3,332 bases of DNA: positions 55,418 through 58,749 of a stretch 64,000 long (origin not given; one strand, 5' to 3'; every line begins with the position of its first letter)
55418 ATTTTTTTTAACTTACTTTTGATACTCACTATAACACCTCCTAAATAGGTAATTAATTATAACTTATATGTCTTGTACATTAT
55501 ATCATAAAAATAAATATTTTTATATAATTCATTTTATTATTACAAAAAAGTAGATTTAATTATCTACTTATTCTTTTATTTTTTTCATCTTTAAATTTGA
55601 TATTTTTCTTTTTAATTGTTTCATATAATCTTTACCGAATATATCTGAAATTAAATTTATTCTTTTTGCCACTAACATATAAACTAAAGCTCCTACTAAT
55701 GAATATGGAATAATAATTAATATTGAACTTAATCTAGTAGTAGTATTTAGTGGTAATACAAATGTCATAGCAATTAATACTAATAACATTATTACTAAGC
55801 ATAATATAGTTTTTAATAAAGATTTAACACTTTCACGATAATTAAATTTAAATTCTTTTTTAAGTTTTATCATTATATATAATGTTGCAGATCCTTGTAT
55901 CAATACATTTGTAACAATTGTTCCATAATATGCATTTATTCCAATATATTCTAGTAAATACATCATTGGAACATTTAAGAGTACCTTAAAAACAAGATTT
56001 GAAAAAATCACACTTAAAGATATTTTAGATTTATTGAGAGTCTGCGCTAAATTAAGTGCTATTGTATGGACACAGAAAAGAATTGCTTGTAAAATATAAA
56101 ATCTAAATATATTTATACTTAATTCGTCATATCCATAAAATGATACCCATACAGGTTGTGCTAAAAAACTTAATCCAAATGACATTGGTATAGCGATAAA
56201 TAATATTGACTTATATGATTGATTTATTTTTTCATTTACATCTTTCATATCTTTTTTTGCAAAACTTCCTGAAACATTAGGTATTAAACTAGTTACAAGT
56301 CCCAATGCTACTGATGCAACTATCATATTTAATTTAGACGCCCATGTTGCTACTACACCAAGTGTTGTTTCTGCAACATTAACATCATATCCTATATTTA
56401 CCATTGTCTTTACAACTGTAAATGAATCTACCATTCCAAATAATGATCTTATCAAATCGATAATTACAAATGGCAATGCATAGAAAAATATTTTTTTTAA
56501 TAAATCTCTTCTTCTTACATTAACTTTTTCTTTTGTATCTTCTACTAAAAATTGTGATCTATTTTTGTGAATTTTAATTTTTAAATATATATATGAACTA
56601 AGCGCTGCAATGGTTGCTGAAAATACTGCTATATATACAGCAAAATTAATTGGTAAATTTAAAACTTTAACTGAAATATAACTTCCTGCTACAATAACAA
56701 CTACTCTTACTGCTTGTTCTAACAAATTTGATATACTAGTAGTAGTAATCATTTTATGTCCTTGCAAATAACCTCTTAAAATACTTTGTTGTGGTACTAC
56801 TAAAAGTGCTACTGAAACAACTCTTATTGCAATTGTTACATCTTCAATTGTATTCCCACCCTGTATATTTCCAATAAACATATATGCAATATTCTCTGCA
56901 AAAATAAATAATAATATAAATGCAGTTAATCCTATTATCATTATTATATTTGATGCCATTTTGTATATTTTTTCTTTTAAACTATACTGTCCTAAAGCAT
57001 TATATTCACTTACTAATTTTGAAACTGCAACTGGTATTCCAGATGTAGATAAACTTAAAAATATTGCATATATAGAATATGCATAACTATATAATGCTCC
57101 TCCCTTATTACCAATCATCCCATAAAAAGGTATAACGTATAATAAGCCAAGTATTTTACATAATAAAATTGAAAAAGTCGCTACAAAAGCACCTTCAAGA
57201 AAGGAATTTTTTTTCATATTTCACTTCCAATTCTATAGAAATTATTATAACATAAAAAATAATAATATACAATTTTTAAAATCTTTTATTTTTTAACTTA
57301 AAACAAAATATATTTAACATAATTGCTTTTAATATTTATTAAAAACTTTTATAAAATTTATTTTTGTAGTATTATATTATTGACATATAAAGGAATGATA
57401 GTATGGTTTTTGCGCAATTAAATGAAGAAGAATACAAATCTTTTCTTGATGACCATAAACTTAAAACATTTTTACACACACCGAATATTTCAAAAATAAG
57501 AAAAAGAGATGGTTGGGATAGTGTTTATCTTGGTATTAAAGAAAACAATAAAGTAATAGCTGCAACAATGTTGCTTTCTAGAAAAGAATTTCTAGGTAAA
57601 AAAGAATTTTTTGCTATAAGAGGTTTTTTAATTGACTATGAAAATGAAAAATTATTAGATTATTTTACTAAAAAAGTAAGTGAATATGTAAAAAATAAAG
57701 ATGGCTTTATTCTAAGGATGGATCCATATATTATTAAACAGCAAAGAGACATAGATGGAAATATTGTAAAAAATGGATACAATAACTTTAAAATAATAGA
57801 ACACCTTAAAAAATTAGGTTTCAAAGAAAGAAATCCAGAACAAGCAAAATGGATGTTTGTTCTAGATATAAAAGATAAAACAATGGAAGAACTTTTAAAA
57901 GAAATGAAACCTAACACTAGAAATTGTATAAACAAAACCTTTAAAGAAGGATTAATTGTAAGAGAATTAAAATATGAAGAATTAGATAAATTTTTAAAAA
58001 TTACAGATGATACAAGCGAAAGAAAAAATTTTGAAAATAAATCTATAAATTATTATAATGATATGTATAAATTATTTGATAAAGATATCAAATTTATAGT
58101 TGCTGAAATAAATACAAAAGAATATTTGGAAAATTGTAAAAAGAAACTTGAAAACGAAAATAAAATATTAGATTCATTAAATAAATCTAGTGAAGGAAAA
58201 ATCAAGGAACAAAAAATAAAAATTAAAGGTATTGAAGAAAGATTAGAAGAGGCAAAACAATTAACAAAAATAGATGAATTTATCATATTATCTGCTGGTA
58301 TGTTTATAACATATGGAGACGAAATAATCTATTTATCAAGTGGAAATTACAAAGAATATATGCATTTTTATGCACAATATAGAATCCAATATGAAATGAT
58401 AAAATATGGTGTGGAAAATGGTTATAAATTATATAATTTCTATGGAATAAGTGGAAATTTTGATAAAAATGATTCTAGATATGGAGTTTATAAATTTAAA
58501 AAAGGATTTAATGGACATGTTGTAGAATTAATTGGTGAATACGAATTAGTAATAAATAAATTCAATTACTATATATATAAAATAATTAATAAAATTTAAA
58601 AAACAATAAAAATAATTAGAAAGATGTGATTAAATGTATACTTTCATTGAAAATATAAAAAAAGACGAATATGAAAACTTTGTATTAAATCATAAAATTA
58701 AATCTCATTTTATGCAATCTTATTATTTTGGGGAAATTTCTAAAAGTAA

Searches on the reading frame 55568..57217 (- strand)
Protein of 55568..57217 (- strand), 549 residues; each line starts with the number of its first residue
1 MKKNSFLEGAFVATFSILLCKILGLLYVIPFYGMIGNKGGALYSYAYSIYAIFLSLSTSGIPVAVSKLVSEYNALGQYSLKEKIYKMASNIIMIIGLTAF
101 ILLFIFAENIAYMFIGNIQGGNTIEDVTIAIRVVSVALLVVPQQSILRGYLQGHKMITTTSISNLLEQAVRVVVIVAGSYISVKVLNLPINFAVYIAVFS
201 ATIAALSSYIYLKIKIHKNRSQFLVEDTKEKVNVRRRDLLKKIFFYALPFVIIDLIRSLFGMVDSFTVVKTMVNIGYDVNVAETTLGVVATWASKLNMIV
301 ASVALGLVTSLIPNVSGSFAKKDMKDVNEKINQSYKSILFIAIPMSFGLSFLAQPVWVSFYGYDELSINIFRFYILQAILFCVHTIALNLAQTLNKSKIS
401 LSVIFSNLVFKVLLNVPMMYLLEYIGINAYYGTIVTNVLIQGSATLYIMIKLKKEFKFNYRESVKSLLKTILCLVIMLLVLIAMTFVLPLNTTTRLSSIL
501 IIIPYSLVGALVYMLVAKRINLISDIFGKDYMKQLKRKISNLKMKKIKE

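Call 74: search_protein_families(library=pfam, proteins=[window:55568-57217:-], max_evalue=0.0001)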
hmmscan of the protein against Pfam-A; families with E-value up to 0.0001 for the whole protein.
window:55568-57217:- (549 aa): 2 families
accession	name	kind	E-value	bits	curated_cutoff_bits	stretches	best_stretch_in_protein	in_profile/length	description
PF01943.22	Polysacc_synt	-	6.1e-23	82.1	28.2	1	7-315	2-270/274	Polysaccharide biosynthesis protein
PF01554.23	MatE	-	1.9e-07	31.4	24.9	1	286-415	28-159/161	MatE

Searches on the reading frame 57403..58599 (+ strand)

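Call 74: search_protein_families(library=pfam, proteins=[window:57403-58599:+], max_evalue=0.0001)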
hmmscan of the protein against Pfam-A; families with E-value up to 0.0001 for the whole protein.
window:57403-58599:+ (398 aa): 1 family
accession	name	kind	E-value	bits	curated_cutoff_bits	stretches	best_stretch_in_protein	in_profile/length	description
PF02388.22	FemAB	-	1e-104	351.1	24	1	6-397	1-406/406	FemAB family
